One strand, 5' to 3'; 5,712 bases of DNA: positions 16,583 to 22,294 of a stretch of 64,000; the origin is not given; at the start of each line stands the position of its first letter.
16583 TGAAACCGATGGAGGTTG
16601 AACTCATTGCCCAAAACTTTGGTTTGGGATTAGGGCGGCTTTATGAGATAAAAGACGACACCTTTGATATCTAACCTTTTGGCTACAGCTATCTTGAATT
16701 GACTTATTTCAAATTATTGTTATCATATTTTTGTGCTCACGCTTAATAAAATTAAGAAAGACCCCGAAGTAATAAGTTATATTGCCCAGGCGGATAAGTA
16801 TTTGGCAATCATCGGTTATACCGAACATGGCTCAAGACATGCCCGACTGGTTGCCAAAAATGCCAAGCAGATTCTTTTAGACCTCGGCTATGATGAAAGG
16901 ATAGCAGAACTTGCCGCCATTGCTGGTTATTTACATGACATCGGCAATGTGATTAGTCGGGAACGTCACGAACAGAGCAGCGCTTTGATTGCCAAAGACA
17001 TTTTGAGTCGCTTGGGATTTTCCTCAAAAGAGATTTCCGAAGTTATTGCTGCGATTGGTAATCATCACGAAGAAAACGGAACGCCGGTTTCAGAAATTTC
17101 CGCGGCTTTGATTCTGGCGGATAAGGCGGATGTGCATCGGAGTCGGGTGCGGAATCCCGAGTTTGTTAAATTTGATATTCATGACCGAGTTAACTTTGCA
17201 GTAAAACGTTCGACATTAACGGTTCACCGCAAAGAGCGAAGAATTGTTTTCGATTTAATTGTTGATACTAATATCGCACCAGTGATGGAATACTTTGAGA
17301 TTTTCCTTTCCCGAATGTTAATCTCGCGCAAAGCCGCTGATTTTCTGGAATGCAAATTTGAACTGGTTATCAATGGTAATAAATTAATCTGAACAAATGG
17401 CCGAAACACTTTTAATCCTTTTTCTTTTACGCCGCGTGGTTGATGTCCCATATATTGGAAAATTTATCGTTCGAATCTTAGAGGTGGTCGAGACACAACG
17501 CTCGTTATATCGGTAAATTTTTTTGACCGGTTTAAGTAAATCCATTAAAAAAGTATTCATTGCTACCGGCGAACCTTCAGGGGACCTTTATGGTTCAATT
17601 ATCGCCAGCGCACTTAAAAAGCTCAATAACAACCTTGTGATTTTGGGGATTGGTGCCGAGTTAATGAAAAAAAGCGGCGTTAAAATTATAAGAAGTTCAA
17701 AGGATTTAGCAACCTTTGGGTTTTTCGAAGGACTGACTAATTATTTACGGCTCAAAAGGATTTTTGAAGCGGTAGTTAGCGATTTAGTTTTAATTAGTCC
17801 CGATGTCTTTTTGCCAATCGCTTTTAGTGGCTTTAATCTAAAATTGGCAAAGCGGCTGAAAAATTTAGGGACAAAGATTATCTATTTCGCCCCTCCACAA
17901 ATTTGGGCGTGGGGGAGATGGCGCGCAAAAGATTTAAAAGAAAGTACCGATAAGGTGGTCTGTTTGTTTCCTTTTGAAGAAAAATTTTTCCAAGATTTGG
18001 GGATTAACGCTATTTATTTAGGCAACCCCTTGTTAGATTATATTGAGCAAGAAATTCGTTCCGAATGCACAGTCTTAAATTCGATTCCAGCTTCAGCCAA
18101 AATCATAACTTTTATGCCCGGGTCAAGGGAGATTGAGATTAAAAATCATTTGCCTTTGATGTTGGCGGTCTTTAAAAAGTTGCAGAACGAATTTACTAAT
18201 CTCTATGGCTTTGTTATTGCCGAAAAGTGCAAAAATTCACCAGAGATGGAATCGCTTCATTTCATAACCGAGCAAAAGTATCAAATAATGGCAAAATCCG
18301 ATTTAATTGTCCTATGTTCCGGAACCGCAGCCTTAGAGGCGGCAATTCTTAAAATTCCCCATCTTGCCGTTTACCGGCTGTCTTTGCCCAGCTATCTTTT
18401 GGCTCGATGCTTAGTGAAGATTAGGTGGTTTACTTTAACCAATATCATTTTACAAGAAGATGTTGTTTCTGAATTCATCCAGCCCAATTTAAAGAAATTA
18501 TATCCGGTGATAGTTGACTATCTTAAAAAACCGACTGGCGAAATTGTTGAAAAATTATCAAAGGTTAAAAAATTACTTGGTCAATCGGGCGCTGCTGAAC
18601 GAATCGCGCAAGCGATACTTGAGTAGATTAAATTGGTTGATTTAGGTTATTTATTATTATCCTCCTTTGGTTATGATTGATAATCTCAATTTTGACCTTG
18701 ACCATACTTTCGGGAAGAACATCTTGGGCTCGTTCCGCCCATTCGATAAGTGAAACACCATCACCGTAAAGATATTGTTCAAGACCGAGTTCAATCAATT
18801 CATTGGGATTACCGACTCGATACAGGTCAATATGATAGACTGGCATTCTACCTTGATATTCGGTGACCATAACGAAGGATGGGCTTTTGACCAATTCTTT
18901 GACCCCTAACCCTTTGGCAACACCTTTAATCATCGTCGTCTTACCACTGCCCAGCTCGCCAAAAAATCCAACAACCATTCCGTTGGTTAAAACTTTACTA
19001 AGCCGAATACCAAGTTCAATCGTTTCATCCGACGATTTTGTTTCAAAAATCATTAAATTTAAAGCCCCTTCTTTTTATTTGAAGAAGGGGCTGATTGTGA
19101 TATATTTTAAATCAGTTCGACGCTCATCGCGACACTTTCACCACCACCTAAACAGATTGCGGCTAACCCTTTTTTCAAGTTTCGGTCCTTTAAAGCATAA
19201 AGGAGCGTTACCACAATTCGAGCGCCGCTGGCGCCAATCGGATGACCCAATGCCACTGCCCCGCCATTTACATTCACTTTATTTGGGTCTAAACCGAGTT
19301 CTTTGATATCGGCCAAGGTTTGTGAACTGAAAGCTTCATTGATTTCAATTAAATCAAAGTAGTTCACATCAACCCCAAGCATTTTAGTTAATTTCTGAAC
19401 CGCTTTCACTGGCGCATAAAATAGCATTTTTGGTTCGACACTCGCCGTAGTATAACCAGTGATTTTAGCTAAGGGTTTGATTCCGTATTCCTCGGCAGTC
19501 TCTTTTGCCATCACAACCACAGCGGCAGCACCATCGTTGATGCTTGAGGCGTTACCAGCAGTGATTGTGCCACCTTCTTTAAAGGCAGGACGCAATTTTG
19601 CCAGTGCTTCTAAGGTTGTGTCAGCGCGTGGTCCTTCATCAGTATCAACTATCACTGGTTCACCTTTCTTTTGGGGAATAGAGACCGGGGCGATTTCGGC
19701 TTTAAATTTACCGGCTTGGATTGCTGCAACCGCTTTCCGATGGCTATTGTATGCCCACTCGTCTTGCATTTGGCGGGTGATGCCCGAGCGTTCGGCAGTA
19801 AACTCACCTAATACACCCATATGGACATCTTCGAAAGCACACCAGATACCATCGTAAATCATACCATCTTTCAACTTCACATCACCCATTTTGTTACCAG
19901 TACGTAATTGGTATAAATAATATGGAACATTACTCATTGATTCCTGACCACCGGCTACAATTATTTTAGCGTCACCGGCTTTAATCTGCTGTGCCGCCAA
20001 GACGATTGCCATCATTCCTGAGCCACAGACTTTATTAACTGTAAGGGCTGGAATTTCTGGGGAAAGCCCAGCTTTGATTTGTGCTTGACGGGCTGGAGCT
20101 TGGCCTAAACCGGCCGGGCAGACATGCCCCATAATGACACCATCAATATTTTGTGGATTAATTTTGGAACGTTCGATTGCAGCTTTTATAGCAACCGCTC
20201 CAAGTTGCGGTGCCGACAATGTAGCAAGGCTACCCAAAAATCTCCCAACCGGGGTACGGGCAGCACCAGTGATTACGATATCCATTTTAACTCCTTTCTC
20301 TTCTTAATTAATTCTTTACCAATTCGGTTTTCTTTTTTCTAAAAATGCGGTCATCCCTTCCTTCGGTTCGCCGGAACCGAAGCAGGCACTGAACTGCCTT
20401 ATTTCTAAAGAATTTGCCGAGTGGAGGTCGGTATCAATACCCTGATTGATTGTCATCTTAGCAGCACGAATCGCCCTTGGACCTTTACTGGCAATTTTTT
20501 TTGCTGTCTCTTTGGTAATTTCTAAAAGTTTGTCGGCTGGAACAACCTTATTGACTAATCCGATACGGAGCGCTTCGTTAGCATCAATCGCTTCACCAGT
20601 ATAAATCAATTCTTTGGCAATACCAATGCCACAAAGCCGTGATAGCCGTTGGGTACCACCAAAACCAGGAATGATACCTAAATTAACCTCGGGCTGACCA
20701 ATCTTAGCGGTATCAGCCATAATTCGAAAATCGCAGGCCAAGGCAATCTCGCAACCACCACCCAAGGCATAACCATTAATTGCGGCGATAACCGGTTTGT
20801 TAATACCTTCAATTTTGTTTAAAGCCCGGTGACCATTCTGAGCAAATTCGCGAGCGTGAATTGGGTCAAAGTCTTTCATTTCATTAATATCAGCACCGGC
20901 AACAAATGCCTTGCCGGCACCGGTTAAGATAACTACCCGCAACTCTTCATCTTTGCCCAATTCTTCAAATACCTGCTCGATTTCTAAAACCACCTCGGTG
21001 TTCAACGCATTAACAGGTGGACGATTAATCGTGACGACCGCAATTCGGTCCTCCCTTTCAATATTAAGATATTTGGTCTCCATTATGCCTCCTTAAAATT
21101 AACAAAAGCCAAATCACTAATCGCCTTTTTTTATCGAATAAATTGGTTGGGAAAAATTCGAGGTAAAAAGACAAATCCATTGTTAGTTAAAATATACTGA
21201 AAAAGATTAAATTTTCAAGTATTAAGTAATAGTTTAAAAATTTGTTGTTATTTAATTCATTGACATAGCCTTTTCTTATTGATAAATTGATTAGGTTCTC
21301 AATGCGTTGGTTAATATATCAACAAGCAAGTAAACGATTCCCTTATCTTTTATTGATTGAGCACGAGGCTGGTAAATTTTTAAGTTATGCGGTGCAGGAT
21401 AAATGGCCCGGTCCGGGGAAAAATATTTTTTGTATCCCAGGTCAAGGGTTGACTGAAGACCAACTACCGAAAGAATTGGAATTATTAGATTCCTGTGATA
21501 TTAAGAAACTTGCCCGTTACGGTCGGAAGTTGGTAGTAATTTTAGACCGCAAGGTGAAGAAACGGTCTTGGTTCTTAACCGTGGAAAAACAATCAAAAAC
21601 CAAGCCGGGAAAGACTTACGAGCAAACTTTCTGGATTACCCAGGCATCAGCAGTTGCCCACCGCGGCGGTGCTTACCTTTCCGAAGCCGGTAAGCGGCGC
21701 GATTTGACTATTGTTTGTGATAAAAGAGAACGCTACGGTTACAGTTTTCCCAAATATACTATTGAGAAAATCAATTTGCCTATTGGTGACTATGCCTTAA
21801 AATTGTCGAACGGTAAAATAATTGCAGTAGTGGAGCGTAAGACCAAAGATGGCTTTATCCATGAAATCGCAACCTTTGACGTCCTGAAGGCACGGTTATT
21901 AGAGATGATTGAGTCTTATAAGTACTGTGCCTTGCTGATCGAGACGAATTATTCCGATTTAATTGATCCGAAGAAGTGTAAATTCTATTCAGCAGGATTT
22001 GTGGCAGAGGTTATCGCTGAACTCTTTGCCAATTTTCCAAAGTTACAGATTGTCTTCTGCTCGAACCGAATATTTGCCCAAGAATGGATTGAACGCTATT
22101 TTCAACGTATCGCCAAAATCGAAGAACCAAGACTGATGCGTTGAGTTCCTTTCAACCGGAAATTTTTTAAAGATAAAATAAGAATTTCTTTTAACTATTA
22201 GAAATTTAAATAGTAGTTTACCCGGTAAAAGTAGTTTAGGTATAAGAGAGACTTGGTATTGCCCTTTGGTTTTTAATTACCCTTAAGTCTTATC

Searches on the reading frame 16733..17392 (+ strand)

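Call 87: search_protein_families(library=pfam, max_evalue=0.00001, proteins=[window:16733-17392:+])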
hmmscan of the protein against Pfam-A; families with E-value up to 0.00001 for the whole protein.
window:16733-17392:+ (219 aa): 1 family
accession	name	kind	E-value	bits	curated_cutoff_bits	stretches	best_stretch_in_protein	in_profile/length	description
PF01966.28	HD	-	1.4e-11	45.1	22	1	35-134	3-112/116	HD domain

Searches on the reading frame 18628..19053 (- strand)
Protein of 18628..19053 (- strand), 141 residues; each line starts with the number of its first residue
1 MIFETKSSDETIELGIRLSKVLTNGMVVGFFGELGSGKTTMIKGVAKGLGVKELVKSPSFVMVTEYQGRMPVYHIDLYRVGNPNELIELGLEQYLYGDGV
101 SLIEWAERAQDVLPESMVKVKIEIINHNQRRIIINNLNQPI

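Call 87: search_protein_families(library=pfam, max_evalue=0.00001, proteins=[window:18628-19053:-])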
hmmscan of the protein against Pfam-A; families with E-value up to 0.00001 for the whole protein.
window:18628-19053:- (141 aa): 1 family
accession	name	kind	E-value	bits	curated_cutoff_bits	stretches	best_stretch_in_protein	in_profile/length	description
PF02367.23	TsaE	-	1.3e-37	129.1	26.6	1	6-131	2-127/128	Threonylcarbamoyl adenosine biosynthesis protein TsaE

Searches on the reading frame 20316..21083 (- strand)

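Call 13: search_protein_families(library=pfam, proteins=[window:20316-21083:-])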
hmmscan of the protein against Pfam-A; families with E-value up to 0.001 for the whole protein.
window:20316-21083:- (255 aa): 2 families
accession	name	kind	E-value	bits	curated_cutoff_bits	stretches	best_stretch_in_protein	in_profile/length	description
PF00378.25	ECH_1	-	1.1e-75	254.7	27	1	10-255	2-248/251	Enoyl-CoA hydratase/isomerase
PF16113.10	ECH_2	-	1e-38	134.1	27.2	1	15-191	2-182/335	Enoyl-CoA hydratase/isomerase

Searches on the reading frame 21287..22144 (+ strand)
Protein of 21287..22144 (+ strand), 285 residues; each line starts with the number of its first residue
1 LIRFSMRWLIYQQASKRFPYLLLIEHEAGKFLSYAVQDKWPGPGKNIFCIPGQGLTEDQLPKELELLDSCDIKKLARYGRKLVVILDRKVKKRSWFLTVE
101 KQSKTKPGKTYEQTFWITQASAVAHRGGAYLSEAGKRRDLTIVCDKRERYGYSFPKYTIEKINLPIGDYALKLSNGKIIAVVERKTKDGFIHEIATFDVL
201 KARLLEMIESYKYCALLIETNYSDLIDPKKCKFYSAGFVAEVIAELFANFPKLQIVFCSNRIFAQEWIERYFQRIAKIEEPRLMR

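Call 13: search_protein_families(library=pfam, proteins=[window:21287-22144:+])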
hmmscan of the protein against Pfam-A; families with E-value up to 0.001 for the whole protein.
window:21287-22144:+ (285 aa): 1 family
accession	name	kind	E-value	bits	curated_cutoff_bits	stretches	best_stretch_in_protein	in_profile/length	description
PF02732.21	ERCC4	-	6e-08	33.1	24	1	156-270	19-139/140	ERCC4 domain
